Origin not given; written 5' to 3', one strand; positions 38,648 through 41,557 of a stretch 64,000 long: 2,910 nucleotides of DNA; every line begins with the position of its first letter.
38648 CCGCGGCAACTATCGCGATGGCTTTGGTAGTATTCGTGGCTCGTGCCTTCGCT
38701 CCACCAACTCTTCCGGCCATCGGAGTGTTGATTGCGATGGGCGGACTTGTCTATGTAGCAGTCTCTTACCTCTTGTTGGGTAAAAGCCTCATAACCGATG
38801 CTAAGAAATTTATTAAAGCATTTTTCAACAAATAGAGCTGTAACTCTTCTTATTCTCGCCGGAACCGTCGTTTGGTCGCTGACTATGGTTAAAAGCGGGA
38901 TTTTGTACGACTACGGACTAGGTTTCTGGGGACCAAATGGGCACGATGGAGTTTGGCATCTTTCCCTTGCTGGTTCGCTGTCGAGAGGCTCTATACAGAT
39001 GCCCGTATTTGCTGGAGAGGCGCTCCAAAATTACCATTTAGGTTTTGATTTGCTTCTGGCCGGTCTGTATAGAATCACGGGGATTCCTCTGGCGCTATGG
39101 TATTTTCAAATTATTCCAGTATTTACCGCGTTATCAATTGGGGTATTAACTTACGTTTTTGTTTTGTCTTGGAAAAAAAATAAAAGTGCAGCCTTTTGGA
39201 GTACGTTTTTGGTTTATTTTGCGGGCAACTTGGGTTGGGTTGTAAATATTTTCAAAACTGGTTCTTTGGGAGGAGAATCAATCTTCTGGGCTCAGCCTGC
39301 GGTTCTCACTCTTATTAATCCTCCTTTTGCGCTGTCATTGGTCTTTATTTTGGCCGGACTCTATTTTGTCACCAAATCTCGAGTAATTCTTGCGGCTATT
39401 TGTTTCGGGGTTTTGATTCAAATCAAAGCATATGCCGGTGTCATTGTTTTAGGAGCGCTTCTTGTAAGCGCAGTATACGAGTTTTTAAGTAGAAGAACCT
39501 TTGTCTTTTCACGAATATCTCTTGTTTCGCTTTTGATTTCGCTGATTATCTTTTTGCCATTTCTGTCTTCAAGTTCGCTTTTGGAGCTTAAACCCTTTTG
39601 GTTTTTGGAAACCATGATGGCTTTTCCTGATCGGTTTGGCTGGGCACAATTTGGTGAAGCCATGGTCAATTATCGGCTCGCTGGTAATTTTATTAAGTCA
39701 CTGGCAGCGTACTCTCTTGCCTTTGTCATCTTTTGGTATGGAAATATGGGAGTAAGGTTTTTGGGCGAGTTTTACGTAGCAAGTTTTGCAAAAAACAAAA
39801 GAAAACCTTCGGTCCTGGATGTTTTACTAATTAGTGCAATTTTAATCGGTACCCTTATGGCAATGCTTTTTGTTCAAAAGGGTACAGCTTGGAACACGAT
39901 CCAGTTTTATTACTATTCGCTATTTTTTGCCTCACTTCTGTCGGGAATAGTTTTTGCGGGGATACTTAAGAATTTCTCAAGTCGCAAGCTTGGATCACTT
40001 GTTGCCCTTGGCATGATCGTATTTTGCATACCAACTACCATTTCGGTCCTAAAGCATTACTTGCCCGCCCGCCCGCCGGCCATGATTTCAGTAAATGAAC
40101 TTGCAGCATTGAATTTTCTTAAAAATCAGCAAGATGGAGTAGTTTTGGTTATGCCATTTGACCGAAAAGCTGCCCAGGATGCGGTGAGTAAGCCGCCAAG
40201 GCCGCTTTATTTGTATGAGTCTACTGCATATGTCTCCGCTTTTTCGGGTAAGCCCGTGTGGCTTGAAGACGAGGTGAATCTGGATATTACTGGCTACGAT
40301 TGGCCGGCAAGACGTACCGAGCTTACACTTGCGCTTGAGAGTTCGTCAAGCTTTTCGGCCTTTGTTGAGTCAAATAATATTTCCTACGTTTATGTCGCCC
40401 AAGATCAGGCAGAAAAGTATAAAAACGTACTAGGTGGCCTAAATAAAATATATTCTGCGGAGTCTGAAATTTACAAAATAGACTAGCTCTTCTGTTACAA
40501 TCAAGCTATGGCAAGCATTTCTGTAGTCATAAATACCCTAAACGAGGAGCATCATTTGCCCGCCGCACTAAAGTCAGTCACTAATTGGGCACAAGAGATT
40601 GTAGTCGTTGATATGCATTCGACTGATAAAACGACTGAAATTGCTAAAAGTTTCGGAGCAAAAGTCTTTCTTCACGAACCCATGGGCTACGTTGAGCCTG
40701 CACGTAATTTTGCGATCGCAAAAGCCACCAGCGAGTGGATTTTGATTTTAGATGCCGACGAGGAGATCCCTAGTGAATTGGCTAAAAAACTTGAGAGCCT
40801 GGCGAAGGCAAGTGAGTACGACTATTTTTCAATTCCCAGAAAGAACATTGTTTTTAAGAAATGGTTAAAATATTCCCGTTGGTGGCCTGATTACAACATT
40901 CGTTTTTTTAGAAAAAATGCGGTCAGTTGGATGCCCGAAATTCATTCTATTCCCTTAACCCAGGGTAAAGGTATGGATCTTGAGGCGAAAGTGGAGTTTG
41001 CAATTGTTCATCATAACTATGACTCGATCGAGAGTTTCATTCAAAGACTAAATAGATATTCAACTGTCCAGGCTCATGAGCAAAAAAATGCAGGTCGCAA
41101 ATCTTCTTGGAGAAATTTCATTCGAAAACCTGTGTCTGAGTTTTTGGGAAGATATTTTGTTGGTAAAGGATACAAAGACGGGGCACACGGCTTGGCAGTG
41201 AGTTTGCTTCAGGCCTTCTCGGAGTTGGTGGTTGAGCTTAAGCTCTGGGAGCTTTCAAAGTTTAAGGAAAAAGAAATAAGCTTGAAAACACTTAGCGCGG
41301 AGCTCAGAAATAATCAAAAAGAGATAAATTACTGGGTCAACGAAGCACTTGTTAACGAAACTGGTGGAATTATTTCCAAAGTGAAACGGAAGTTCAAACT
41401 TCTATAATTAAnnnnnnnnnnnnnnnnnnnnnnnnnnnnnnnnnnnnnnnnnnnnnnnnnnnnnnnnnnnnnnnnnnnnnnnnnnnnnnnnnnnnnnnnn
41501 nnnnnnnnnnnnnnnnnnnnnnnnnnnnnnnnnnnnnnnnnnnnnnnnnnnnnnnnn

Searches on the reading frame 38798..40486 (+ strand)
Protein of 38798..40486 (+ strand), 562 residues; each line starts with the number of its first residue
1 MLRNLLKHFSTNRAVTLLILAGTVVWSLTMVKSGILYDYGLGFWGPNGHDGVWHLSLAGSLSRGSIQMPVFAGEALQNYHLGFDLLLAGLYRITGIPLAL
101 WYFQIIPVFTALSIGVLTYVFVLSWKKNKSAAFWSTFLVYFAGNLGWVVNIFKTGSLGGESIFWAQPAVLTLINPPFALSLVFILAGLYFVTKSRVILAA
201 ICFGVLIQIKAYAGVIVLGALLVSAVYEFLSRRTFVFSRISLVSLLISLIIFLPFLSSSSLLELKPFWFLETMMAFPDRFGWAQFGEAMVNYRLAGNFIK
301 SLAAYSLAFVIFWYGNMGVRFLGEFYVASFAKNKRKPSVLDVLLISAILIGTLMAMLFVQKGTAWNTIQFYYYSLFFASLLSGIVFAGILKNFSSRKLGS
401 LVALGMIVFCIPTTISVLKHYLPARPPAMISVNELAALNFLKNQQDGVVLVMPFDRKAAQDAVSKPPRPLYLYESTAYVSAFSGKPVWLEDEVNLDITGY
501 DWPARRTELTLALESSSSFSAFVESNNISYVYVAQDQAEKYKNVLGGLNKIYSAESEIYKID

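Call 3: search_protein_families(library=pfam, proteins=[window:38798-40486:+], max_evalue=1)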
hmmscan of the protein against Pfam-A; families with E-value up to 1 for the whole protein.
window:38798-40486:+ (562 aa): 0 families

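Call 4: search_protein_families(library=ncbifam, proteins=[window:38798-40486:+], max_evalue=1)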
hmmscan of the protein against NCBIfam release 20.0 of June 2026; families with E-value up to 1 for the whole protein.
window:38798-40486:+ (562 aa): 0 families

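Call 70: find_homologous_proteins(query=window:38798-40486:+, max_evalue=1e-10)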
Query window:38798-40486:+ (562 aa): 1491 proteins with E <= 1e-10 among 8000 candidates; the best 120 are listed.
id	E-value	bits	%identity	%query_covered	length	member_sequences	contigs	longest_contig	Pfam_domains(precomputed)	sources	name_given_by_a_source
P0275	0.0e+0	1231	100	100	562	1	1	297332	-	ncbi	-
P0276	5.0e-223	760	62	100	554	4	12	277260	-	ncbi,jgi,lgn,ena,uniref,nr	ncbi:hypothetical protein A2803_02620 [Candidatus Woesebacteria bacterium RIFCSPHIGHO2_01_FULL_44_21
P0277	2.2e-216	738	59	99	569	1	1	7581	-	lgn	-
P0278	2.6e-216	738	61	98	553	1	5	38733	-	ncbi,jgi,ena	-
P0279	2.6e-214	731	58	100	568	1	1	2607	-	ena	-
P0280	4.4e-211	721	58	100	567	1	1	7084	-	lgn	-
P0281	3.1e-209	714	58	95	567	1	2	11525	-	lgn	-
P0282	3.2e-208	711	61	91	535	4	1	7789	-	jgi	jgi:hypothetical protein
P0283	1.1e-206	706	59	100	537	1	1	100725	-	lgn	-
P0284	2.0e-203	695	56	100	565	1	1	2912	-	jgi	-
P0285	2.9e-201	688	56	99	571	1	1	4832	-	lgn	-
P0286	1.0e-198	680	59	100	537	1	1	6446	-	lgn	-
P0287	2.3e-196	672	57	99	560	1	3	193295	-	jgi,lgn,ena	-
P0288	1.5e-193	663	58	95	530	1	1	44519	-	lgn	-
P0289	1.3e-190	653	53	96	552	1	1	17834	-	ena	-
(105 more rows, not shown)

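Call 74: search_solved_structures(query=A4, max_evalue=10)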
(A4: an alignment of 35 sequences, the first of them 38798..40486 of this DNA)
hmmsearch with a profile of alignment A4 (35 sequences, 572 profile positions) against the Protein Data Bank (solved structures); distinct sequences matched with E-value up to 10: 0.

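Call 81: predict_structure(alignment_id=A4)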
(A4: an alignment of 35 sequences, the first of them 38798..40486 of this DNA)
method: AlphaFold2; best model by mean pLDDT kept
length: 562 residues; sequences in the alignment: 35
mean_pLDDT: 87.4   pTM: 0.89
mean pLDDT of the five models: 87.4, 85.7, 85.3, 84.8, 83.5
residues with pLDDT >= 90: 278; 70-90: 238; 50-70: 44; < 50: 2
segments of 3 or more residues with pLDDT < 50: none
pLDDT, mean of each block of 10 residues (from residue 1): 63 90 87 85 75 89 88 77 92 94 92 96 96 96 86 82 65 81 98 96 94 94 97 94 95 65 85 77 85 92 92 87 87 87 97 90 79 93 94 88 91 83 82 93 94 87 83 84 91 66 90 92 94 88 87 92 86
secondary structure, 60 per line:
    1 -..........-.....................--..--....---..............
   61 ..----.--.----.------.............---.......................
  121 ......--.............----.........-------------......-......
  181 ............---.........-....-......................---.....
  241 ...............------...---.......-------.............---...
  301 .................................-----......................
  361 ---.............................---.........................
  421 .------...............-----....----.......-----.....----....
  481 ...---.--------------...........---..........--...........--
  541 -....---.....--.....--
elements in order: H2-11 H13-33 E40-43 H47-62 H82-94 H98-126 H129-141 H146-154 H168-173 H175-192 H196-204 H206-209 H211-232 H236-255 E262-264 H268-274 H282-294 H298-333 H339-357 E358-360 H364-392 H396-421 E428-431 H432-442 E448-451 H456-462 H477-483 H502-512 H516-525 E528-534 H535-538 H542-545 E549-553 E556-560

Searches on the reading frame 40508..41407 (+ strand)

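Call 3: search_protein_families(library=pfam, proteins=[window:40508-41407:+], max_evalue=1)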
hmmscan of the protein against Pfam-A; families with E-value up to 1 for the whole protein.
window:40508-41407:+ (299 aa): 3 families
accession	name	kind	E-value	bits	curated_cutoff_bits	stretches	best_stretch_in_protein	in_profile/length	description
PF00535.33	Glycos_transf_2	-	5e-21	75.8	23.3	1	5-140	1-144/168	Glycosyl transferase family 2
PF13704.12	Glyco_tranf_2_4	-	2.1e-05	25.3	27.5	1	12-85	2-82/98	Glycosyl transferase family 2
PF10111.15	Glyco_tranf_2_2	-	0.0075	16.2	27.3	1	15-100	13-107/276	Glycosyltransferase like family 2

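Call 4: search_protein_families(library=ncbifam, proteins=[window:40508-41407:+], max_evalue=1)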
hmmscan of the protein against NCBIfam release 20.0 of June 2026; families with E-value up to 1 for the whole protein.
window:40508-41407:+ (299 aa): 17 families
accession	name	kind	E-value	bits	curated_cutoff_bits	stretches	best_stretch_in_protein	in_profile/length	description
TIGR04283.1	glyco_like_mftF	equivalog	1.2e-15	57.7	182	1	4-107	1-107/221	TIGR04283 family arsenosugar biosynthesis glycosyltransferase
TIGR04195.1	S_glycosyl_SunS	equivalog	2.9e-15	56.1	350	1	3-183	58-236/421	SunS family peptide S-glycosyltransferase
NF007482.0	PRK10073.1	equivalog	3.5e-10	39.4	423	1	3-106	7-117/334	glycosyltransferase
NF045692.1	OglycostaseCruG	equivalog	5.9e-10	38.6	600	1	1-114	40-167/386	2'-O-glycosyltransferase CruG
TIGR04182.1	glyco_TIGR04182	equivalog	2e-09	37.3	325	1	4-96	2-95/293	S-layer glycoprotein N-glycosyltransferase AglJ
NF041391.1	DPhHxTase_Halo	equivalog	1.7e-08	33.7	375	1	19-93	15-87/213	dolichyl-phosphate hexose transferase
NF010496.0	PRK13915.1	equivalog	4.6e-08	32.5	262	1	3-57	32-92/307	glucosyl-3-phosphoglycerate synthase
NF041875.1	EPS_EpsD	equivalog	1.2e-07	31.5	370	1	4-92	1-97/325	exopolysaccharide biosynthesis glycosyltransferase EpsD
NF038302.1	EPS_HpsE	equivalog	1.6e-07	30.6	300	1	4-85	3-97/307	hormogonium polysaccharide biosynthesis glycosyltransferase HpsE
NF047683.1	TeichurnBiosyTuaG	equivalog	4.6e-06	26.5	400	1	3-101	7-114/252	teichuronic acid biosynthesis protein TuaG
NF050050.1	ProtGlycPglI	equivalog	1.5e-05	24.5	500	1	1-106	1-112/306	GalNAc(5)-diNAcBac-PP-undecaprenol beta-1,3-glucosyltransferase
NF038299.1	EPS_HpsN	equivalog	9.9e-05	21.4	425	1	3-92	2-99/317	hormogonium polysaccharide biosynthesis glycosyltransferase HpsN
TIGR03965.1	mycofact_glyco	equivalog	0.0014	17.6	280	1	2-84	74-164/467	mycofactocin biosynthesis glycosyltransferase MftF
NF058614.1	PPMAGASynPpgS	equivalog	0.0038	16.7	370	1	6-56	4-54/226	polyprenyl-phospho-N-acetylgalactosaminyl synthase PpgS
NF007986.1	PRK10714.1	equivalog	0.026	13.5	529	1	3-113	7-128/316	undecaprenyl-phosphate 4-deoxy-4-formamido-L-arabinose transferase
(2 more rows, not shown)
